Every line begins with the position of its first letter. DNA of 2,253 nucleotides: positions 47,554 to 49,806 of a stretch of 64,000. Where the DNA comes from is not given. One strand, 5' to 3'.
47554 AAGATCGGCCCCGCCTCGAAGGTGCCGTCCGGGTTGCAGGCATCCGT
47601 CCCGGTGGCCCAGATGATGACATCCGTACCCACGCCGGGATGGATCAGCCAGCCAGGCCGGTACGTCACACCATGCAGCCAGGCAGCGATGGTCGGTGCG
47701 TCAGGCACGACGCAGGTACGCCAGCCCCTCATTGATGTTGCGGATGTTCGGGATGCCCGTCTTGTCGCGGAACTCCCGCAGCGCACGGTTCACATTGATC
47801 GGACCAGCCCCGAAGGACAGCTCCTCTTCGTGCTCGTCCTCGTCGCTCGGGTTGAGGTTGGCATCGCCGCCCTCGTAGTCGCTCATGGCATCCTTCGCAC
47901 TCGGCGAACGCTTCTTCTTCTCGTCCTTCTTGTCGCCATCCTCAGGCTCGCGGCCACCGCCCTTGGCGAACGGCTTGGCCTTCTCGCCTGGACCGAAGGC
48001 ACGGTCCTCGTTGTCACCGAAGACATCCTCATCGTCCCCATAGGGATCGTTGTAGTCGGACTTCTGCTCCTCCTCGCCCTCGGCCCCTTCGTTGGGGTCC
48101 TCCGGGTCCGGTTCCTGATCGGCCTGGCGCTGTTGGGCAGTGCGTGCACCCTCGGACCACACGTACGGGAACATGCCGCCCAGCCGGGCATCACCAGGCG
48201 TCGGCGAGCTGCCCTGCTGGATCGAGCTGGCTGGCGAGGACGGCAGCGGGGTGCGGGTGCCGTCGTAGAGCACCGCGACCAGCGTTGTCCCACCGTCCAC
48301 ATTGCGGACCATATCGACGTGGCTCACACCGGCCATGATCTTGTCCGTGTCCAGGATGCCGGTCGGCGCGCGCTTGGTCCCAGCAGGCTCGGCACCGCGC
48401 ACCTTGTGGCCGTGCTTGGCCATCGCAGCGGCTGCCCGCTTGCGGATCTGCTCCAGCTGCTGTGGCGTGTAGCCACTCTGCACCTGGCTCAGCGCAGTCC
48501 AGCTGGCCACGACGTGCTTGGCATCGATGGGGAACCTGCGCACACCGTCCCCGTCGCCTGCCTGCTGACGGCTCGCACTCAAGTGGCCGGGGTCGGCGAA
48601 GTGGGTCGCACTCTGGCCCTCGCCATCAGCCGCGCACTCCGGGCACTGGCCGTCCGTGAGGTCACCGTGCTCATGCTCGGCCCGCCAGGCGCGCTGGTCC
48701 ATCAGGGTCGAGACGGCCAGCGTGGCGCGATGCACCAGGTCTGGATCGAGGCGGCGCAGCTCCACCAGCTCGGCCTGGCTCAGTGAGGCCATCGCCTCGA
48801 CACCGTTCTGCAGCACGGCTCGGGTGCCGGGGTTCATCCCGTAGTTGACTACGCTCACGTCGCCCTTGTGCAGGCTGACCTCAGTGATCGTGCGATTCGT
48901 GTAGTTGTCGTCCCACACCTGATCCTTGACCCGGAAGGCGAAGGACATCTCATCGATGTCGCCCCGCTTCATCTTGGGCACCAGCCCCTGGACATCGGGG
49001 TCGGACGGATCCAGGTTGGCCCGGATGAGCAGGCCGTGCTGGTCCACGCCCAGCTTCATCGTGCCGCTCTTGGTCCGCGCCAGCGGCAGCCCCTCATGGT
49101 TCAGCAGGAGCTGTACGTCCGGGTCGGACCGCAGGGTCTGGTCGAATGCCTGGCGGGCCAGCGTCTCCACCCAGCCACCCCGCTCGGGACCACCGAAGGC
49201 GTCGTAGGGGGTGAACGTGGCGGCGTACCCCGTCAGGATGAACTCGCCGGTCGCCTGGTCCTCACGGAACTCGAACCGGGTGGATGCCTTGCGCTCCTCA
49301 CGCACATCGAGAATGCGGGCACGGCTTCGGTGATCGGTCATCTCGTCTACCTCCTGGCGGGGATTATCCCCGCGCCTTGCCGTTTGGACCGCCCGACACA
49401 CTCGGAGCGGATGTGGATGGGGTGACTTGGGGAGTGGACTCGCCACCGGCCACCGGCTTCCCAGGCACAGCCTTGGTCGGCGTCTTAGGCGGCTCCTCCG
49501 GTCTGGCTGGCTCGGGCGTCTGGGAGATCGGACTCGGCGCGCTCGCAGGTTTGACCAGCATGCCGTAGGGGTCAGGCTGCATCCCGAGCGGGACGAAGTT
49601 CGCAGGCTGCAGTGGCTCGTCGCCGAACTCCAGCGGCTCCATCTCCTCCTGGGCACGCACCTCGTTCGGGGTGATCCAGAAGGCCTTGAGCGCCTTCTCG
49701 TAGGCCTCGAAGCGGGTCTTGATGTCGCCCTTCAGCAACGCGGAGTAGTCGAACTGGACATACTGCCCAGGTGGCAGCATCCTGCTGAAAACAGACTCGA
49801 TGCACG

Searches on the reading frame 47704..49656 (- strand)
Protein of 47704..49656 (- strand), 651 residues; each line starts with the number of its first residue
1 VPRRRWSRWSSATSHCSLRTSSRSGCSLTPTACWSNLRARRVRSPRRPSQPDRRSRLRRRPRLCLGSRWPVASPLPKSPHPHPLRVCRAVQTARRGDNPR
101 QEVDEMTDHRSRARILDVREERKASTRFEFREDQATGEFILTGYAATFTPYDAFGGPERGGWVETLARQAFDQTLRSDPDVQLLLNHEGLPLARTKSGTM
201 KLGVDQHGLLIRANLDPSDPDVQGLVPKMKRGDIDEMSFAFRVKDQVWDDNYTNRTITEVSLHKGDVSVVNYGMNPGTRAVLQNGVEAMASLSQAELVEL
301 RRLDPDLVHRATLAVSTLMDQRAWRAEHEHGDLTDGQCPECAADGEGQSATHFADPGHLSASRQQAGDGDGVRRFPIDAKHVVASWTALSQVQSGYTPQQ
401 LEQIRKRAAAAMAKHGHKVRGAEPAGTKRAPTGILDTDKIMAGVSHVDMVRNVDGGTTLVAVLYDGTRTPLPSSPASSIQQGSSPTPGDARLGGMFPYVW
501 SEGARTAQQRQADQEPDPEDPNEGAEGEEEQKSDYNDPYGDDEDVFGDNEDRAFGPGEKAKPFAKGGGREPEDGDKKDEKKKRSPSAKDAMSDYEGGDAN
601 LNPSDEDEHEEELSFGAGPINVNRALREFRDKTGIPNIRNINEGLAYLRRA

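Call 42: search_protein_families(library=phrogs, proteins=[window:47704-49656:-], max_evalue=0.001)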
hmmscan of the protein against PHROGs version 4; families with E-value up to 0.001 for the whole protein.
window:47704-49656:- (651 aa): 8 families
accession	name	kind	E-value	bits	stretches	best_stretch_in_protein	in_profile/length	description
phrog_7053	-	head and packaging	5.3e-64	218.1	1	125-312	23-220/390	head maturation protease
phrog_80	-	head and packaging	1.9e-39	137.4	1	97-327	198-416/607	head maturation protease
phrog_9644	-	head and packaging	2.1e-18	67.8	1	120-300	145-324/341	head maturation protease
phrog_13042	-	head and packaging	4.2e-08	33.7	1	150-271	36-162/386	major head protein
phrog_37668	-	head and packaging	9e-06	26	1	161-271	42-154/313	head maturation protease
phrog_3244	-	head and packaging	2e-05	25.4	1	136-281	30-178/326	head maturation protease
phrog_36211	-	head and packaging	6.9e-05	23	1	136-270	16-151/378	head maturation protease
phrog_2263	-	head and packaging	0.00015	21.8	1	129-262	29-156/551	major head protein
